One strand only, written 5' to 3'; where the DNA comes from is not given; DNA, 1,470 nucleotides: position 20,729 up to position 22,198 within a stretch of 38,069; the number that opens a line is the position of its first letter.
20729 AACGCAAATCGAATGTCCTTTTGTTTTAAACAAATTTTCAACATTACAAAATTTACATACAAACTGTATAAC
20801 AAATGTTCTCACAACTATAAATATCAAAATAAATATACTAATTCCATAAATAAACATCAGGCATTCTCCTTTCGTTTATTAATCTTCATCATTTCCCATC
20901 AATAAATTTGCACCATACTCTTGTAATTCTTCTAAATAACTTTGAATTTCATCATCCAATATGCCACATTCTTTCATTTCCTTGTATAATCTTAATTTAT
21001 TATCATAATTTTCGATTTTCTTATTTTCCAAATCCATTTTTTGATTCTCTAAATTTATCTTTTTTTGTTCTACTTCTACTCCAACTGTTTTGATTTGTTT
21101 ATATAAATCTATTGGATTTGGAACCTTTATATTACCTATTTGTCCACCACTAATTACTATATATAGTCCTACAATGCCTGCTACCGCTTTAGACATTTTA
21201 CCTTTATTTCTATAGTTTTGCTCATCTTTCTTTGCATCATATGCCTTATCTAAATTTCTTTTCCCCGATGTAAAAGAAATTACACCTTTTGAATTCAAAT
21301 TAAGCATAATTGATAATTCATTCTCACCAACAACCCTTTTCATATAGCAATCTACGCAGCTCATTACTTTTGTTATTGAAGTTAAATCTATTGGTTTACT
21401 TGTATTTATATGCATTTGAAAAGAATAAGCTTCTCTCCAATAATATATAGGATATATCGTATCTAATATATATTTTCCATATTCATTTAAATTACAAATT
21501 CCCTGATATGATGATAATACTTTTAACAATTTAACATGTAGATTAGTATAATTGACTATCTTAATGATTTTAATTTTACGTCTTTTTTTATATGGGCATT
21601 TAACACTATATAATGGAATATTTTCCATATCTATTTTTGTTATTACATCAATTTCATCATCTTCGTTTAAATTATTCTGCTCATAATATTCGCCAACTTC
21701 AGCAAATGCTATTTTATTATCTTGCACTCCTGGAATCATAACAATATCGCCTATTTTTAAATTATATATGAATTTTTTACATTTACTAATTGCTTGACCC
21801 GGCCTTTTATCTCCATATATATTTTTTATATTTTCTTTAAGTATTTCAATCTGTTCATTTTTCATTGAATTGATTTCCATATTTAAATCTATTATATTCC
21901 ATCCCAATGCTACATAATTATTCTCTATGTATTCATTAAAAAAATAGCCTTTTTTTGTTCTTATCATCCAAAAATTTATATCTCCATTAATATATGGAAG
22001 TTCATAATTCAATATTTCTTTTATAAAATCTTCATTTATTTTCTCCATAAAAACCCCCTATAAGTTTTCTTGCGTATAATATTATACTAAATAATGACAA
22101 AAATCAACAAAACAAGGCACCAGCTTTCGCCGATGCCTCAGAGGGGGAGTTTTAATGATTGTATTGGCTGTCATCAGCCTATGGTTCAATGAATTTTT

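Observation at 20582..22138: Self-contained AT-rich two-gene cassette (389-aa sensor/TM/coiled-coil protein + 67-aa two-TM protein) between the late activator and terS: candidate undescribed defence or exclusion system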

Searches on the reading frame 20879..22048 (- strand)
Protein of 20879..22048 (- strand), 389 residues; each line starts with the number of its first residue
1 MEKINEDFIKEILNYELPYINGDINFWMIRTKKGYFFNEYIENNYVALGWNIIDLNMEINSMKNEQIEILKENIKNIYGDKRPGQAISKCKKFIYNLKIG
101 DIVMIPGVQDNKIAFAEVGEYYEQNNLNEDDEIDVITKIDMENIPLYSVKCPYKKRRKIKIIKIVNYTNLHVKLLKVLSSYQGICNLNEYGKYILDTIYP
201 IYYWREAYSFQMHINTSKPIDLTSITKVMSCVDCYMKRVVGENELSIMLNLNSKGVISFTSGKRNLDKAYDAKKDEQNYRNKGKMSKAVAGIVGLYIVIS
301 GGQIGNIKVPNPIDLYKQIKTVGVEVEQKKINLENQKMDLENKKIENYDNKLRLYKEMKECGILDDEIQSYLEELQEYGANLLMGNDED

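Call 4: search_protein_families(library=pfam, proteins=[window:20879-22048:-], max_evalue=1)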
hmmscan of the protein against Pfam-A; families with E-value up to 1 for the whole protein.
window:20879-22048:- (389 aa): 1 family
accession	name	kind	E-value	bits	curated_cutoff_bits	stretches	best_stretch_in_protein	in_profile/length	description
PF05706.17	CDKN3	-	0.14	12.3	20.7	1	287-322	67-102/168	Cyclin-dependent kinase inhibitor 3 (CDKN3)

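Call 5: search_protein_families(library=padloc, proteins=[window:20879-22048:-], max_evalue=1)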
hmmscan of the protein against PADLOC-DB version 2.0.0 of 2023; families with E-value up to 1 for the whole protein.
window:20879-22048:- (389 aa): 3 families
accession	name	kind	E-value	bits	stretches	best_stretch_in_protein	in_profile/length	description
PDLC04806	PDC-S02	-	1.1e-12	45.9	1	25-128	3-105/324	-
PDLC04819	PDC-S02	-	1.6e-08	32.2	1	25-128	4-107/334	-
PDLC04815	PDC-S02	-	2.1e-07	28.6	1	26-131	3-107/346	-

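Call 6: search_protein_families(library=phrogs, proteins=[window:20879-22048:-], max_evalue=0.1)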
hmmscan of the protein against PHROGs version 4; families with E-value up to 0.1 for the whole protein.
window:20879-22048:- (389 aa): 1 family
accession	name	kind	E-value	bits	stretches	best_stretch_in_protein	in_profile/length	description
phrog_10226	-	unknown function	1.6e-57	196.2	1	10-344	6-325/369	-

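Call 7: search_protein_families(library=ncbifam, proteins=[window:20879-22048:-], max_evalue=1)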
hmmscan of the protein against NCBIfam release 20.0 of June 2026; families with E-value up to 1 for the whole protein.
window:20879-22048:- (389 aa): 1 family
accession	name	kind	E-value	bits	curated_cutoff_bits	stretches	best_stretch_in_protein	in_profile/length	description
NF038067.1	OMP_CarO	equivalog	0.058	12.8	300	1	16-129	95-201/249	ornithine uptake porin CarO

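Call 8: find_homologous_proteins(query=window:20879-22048:-, max_evalue=0.001)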
Query window:20879-22048:- (389 aa): 134 proteins with E <= 0.001 among 3403 candidates; the best 120 are listed.
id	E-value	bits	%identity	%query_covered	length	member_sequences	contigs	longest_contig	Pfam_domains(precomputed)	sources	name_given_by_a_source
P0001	4.2e-252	854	99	100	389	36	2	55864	PF28530.1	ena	-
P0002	2.3e-215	733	82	100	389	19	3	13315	PF28530.1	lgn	-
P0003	2.3e-211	720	80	100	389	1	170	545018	PF28530.1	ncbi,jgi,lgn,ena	jgi:hypothetical protein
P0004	7.0e-195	666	100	78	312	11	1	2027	-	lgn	-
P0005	4.2e-185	633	72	100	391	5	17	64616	PF28530.1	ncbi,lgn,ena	-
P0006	2.3e-169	582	66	99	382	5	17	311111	PF28530.1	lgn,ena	-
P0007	2.2e-141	490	75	76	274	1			PF28530.1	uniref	uniref:hypothetical protein n=1 Tax=Lachnospira eligens TaxID=39485 RepID=UPI00402958AE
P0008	2.2e-138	480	55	100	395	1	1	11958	PF28530.1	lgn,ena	-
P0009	1.5e-134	467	83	64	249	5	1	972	-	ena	-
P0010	3.3e-69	252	39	99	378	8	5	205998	PF28530.1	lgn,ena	-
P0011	9.0e-69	251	39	98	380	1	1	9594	PF28530.1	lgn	-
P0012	4.4e-68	248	37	97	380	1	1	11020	PF28530.1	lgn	-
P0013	2.4e-67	246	36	97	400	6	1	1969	PF28530.1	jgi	-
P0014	2.9e-64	236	38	90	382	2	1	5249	-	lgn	-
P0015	1.4e-63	233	39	88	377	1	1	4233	PF28530.1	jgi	-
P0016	6.1e-63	231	36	97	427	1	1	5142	PF28530.1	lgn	-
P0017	8.0e-63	231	38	96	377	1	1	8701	PF28530.1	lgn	-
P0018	2.0e-62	230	38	88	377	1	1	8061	PF28530.1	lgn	-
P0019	5.1e-62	228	38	90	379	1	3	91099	PF28530.1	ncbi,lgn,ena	-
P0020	1.5e-61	227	37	88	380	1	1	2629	PF28530.1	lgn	-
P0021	8.2e-61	224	34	95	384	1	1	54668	PF28530.1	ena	-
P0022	3.4e-60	222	34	95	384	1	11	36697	PF28530.1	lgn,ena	-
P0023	4.4e-60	222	34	95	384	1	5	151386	PF28530.1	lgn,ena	-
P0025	2.3e-59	220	42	65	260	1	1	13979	PF28530.1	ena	-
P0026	3.5e-59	219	38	90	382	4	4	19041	PF28530.1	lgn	-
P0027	1.7e-58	217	34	98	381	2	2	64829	PF28530.1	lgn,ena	-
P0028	1.9e-58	217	37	90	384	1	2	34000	PF28530.1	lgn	-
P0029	2.1e-58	216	37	90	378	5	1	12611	PF28530.1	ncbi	-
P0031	7.3e-57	211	34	98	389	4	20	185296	PF28530.1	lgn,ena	-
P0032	3.8e-54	202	32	97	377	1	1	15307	PF28530.1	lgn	-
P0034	5.0e-54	202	34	95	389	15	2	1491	PF28530.1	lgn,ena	-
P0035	5.9e-54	202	34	96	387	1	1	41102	PF28530.1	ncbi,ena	-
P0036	6.2e-54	202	34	96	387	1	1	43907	PF28530.1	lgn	-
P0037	9.0e-54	201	32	97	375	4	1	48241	PF28530.1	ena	-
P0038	9.0e-54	201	34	95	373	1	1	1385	PF28530.1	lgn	-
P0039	1.6e-53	200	40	66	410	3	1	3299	PF28530.1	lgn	-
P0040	2.1e-53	200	34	88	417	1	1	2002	PF28530.1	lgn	-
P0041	2.9e-53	199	33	93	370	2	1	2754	PF28530.1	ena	-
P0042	7.8e-53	198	32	95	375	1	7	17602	PF28530.1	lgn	-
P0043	2.1e-52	197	34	96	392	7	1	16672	PF28530.1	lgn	-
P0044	9.1e-52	195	39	64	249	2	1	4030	PF28530.1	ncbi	-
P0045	1.2e-50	191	34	95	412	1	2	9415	PF28530.1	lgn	-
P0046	2.0e-50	190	35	90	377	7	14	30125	PF28530.1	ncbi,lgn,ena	-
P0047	2.5e-50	190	33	96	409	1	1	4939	PF28530.1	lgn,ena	-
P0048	5.9e-50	189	33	93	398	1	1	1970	PF28530.1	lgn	-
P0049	8.5e-50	188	31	95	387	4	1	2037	PF28530.1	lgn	-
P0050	2.2e-49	187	34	87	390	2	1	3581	PF28530.1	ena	-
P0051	2.5e-49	187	33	90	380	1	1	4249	PF28530.1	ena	-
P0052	9.8e-49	185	34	90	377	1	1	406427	PF28530.1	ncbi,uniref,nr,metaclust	ncbi:hypothetical protein CLTEP_02090 [Clostridium tepidiprofundi DSM 19306]|uniref:Uncharacterized 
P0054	4.5e-48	182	32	94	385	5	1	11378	PF28530.1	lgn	-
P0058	4.0e-47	179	33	95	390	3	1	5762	PF28530.1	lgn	-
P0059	4.9e-47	179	35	86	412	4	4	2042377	PF28530.1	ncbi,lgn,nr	ncbi:hypothetical protein N2W49_000964 [Clostridium perfringens]|nr:hypothetical protein [Clostridiu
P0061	6.8e-47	179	35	83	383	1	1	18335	PF28530.1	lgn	-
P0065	1.4e-46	178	31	95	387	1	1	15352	PF28530.1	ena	-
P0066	2.9e-46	176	38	65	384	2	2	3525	PF28530.1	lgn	-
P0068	3.8e-46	176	33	90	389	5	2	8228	PF22470.2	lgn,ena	-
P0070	4.2e-46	176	38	64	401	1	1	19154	PF28530.1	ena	-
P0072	1.1e-45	175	30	98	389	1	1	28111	PF28530.1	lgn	-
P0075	2.6e-45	173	32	92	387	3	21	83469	-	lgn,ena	-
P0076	2.6e-45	173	37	63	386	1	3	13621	PF28530.1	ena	-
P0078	5.2e-45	172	31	98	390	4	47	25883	-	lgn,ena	-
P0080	7.3e-45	172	32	93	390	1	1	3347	PF28530.1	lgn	-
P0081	8.5e-45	172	33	91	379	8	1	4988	PF28530.1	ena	-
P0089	2.6e-44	170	33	98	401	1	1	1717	PF28530.1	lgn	-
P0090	3.4e-44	170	31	95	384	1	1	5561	PF28530.1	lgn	-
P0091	5.1e-44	169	34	96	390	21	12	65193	PF28530.1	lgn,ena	-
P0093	1.0e-43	168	35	85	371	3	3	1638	PF28530.1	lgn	-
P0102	1.0e-42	165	28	93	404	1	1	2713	PF28530.1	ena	-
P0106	4.8e-42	163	29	96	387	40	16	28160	PF28530.1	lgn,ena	-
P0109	3.8e-41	160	33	89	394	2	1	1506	PF28530.1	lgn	-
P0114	1.7e-40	157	29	93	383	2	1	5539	PF28530.1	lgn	-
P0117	4.1e-39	153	31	88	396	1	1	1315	PF28530.1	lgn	-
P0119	1.3e-38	151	28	97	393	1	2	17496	-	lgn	-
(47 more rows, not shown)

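Call 9: search_solved_structures(query=window:20879-22048:-, max_evalue=10, show_alignments=2)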
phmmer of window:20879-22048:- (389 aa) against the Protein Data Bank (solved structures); distinct sequences matched with E-value up to 10: 1.
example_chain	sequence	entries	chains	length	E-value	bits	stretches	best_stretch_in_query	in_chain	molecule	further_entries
6zu5_LL0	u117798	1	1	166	0.17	14.2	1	316-361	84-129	eL13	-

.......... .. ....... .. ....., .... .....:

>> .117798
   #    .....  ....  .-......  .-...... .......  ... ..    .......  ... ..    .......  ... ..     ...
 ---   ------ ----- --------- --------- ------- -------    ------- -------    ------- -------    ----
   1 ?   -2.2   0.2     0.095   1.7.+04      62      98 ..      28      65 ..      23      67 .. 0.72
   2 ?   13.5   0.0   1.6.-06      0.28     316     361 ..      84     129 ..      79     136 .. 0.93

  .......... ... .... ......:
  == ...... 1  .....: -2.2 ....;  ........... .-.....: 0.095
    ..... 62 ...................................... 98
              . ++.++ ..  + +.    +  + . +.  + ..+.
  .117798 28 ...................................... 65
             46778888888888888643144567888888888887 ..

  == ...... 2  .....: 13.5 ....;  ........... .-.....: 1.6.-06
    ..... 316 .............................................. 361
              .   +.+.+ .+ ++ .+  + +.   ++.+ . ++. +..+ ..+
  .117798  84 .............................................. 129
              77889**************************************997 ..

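Call 10: search_dna_similar(query=window:20879-22048:-, collection=phages, mode=protein, max_rows=40)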
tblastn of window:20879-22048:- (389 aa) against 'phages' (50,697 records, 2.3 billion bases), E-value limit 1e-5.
Records with a match: 11; places in all: 11; records where one place covers at least 80% of the query: 0.
Best place of each record, by identity: <60% 11.
By first word of the organism name: Streptococcus 10; Fusobacterium 1.
By host as written in the record: Streptococcus pneumoniae 08B03577 2; Streptococcus pyogenes ERR111909 1; Fusobacterium necrophorum 1; Streptococcus agalactiae JN_AR_GBS124 1; - 1; Streptococcus pneumoniae A45 1; Streptococcus pneumoniae 1; Streptococcus mitis U-o1 1; and 2 more.
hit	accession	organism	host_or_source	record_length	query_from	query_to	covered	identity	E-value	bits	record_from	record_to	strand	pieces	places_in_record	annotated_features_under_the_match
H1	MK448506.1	Streptococcus satellite phage Javan462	Streptococcus pyogenes ERR111909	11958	7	259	65%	26.1%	2e-16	87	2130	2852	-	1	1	hypothetical protein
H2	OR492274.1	Fusobacterium phage phiPaco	Fusobacterium necrophorum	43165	26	258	60%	28.1%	7e-12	73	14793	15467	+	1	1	hypothetical protein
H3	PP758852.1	Streptococcus phage phiGBSVK-D_GBSInt2.2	Streptococcus agalactiae JN_AR_GBS124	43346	1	261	67%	25.0%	6e-9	64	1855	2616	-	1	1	hypothetical protein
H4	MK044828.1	Streptococcus phage 33888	-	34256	16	318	78%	21.3%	8e-10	67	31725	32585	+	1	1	hypothetical protein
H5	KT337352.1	Streptococcus phage phiARI0460-1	Streptococcus pneumoniae 08B03577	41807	16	318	78%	21.3%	8e-10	67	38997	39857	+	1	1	hypothetical protein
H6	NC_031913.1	Streptococcus phage phiARI0460-1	Streptococcus pneumoniae 08B03577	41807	16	318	78%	21.3%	8e-10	67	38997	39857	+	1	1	hypothetical protein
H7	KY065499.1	Streptococcus phage IPP63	Streptococcus pneumoniae A45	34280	15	257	62%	26.4%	6e-15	82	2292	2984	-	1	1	hypothetical protein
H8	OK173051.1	Streptococcus phage SF39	Streptococcus pneumoniae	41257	15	257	62%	26.4%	6e-15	82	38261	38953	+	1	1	putative restriction endonuclease domain protein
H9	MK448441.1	Streptococcus satellite phage Javan339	Streptococcus mitis U-o1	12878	16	265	64%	22.1%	7e-9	64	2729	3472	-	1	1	hypothetical protein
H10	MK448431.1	Streptococcus satellite phage Javan325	Streptococcus mitis P-37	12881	16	265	64%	22.1%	7e-9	64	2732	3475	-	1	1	hypothetical protein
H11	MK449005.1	Streptococcus phage Javan74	Streptococcus anginosus J4211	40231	16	261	63%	21.2%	2e-8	62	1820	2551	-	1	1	hypothetical protein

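Call 14: get_annotated_region(hit=H8, flank=4000)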
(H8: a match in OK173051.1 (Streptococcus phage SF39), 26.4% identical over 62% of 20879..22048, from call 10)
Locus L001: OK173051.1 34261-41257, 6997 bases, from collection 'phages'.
description: Streptococcus phage SF39, complete genome.
organism: Streptococcus phage SF39 (NCBI taxid 2876878)
taxonomy: Viruses; Duplodnaviria; Heunggongvirae; Uroviricota; Caudoviricetes
host: Streptococcus pneumoniae; source: -; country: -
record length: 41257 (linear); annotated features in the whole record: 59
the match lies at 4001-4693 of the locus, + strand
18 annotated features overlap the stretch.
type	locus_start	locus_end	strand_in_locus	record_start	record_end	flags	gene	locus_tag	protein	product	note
CDS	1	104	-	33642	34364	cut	-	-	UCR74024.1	HNH endonuclease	-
CDS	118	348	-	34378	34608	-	-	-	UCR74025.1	putative DNA-directed RNA polymerase beta subunit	-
CDS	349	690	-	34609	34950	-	-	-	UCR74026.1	hypothetical protein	-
CDS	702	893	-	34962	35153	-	-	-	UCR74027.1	hypothetical protein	-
CDS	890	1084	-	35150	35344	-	-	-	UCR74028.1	hypothetical protein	-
CDS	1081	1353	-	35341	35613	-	-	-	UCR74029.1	hypothetical protein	-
CDS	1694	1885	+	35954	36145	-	-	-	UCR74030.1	DUF1492 domain-containing protein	-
CDS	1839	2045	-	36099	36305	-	-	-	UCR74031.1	hypothetical protein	-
CDS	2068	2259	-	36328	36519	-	-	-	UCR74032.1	DNA-binding protein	-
CDS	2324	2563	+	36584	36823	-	-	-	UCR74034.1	hypothetical protein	-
CDS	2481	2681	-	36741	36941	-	-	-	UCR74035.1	hypothetical protein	-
CDS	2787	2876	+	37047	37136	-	-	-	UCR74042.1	type I toxin/antitoxin system, Fst family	-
CDS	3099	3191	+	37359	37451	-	-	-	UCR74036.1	type I toxin/antitoxin system, Fst family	-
CDS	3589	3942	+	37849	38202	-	-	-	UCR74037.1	transcriptional regulator, Cro/Cl family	-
CDS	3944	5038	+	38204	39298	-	-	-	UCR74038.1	putative restriction endonuclease domain protein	-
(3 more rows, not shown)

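Call 15: get_annotated_region(hit=H2, flank=4000)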
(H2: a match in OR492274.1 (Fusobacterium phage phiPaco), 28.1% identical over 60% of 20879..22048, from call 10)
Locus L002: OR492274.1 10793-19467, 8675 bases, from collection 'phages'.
description: Fusobacterium phage phiPaco, complete genome.
organism: Fusobacterium phage phiPaco (NCBI taxid 3079570)
taxonomy: Viruses
host: Fusobacterium necrophorum; source: Rumen fluid enrichment; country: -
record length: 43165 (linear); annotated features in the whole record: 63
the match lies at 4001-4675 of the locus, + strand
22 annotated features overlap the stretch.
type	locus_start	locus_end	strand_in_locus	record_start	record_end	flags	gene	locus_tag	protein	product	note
CDS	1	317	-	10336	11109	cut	-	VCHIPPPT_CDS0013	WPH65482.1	hypothetical protein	unknown function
CDS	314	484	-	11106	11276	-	-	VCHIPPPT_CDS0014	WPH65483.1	hypothetical protein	unknown function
CDS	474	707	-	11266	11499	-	-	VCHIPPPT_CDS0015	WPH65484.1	hypothetical protein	unknown function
CDS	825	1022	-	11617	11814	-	-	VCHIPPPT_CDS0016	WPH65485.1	excisionase and transcriptional regulator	integration and excision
CDS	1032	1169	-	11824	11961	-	-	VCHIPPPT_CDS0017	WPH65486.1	hypothetical protein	unknown function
CDS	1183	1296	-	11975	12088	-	-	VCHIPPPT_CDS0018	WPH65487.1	hypothetical protein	unknown function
CDS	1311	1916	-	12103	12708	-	-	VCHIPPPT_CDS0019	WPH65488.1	transcriptional regulator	transcription regulation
CDS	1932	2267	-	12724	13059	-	-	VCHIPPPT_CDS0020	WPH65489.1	transcriptional regulator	transcription regulation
CDS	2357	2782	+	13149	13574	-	-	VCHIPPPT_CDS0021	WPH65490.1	hypothetical protein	unknown function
CDS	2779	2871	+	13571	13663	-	-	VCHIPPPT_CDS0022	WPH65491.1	hypothetical protein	unknown function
CDS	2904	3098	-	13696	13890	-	-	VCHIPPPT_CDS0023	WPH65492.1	transcriptional regulator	transcription regulation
CDS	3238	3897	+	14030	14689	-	-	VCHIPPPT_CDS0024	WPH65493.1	transcriptional repressor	transcription regulation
CDS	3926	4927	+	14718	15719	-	-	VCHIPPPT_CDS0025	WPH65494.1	hypothetical protein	unknown function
CDS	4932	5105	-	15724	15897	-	-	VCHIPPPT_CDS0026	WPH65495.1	hypothetical protein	unknown function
CDS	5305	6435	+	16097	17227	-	-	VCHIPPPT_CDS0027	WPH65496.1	integrase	integration and excision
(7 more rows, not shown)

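Call 16: find_encoding_contigs(protein=P0003, flank=6000, max_places=6)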
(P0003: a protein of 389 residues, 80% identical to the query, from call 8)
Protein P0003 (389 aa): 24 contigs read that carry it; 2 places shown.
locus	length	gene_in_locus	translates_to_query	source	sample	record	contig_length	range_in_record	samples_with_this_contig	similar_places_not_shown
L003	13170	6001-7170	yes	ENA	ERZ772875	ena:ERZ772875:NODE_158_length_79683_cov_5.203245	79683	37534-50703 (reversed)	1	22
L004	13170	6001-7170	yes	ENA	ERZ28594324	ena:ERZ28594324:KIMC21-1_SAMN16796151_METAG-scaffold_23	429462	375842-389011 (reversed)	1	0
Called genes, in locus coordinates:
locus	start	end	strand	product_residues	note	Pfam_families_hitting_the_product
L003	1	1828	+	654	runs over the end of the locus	PF14284:PcfJ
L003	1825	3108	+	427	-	-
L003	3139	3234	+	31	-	-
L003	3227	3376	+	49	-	-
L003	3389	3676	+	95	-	-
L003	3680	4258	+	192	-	-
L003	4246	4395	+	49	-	-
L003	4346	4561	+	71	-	-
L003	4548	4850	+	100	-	-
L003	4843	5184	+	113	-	-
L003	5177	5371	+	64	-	-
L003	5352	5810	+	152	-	-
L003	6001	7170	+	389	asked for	PF28530:DUF8426 (weak)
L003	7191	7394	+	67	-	-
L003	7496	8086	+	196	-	PF03592:Terminase_2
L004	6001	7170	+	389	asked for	PF28530:DUF8426 (weak)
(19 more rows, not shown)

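Call 17: find_encoding_contigs(protein=P0010, flank=6000, max_places=4)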
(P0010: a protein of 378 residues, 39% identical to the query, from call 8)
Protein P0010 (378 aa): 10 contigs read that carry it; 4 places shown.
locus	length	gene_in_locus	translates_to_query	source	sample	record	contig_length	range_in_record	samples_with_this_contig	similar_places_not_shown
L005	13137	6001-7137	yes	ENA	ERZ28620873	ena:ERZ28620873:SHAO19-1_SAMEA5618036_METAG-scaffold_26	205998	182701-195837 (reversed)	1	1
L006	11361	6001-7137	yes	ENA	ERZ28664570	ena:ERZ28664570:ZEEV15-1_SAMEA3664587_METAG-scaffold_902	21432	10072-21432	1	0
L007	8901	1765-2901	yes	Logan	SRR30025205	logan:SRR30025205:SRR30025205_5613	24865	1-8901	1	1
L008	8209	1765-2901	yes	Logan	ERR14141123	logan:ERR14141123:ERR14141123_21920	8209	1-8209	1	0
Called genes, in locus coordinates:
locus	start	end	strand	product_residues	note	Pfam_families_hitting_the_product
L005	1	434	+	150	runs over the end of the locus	PF05866:RusA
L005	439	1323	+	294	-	PF14297:Lin1244_N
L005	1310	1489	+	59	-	-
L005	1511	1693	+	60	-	-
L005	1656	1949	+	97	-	-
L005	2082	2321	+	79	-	-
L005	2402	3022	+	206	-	PF13392:HNH_3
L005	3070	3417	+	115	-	-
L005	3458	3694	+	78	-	-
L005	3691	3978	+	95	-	PF12961:DUF3850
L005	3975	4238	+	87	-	PF19791:DUF6275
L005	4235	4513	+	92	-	-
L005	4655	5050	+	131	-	-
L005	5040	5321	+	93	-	-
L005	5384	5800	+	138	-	PF04545:Sigma70_r4 (faint)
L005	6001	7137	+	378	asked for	PF28530:DUF8426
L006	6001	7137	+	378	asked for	PF28530:DUF8426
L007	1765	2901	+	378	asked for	PF28530:DUF8426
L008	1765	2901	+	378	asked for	PF28530:DUF8426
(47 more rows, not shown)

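Call 19: find_encoding_contigs(protein=P0059, flank=6000, max_places=3)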
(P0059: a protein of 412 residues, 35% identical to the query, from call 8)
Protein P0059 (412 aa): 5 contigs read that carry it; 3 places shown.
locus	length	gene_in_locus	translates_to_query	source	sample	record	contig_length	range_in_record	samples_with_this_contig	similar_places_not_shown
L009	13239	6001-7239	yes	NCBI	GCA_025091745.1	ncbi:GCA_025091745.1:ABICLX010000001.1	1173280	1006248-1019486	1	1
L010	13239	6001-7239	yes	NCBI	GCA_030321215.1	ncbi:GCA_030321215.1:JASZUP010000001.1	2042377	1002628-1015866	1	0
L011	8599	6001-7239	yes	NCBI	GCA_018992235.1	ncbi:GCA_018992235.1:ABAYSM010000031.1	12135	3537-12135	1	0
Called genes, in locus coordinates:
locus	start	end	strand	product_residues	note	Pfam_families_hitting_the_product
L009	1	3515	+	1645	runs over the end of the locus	PF15711:ILEI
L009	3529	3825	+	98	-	-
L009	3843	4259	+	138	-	PF05105:Phage_holin_4_1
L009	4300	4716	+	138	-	-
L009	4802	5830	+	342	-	PF01183:Glyco_hydro_25, PF07653:SH3_2 (faint), PF08239:SH3_3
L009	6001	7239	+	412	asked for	PF28530:DUF8426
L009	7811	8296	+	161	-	PF04073:tRNA_edit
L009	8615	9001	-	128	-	-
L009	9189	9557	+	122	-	PF09932:DUF2164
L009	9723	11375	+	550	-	PF07653:SH3_2 (faint), PF17129:Peptidase_M99_C (faint), PF06347:SH3_4 (weak), PF08239:SH3_3, PF18348:SH3_16 (faint), PF08239:SH3_3, PF00877:NLPC_P60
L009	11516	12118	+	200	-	-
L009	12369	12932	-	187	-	PF01928:CYTH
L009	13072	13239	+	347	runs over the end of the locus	PF04245:NA37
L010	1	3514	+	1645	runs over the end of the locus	PF15711:ILEI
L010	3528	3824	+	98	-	-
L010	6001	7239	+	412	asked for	PF28530:DUF8426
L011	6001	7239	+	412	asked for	PF28530:DUF8426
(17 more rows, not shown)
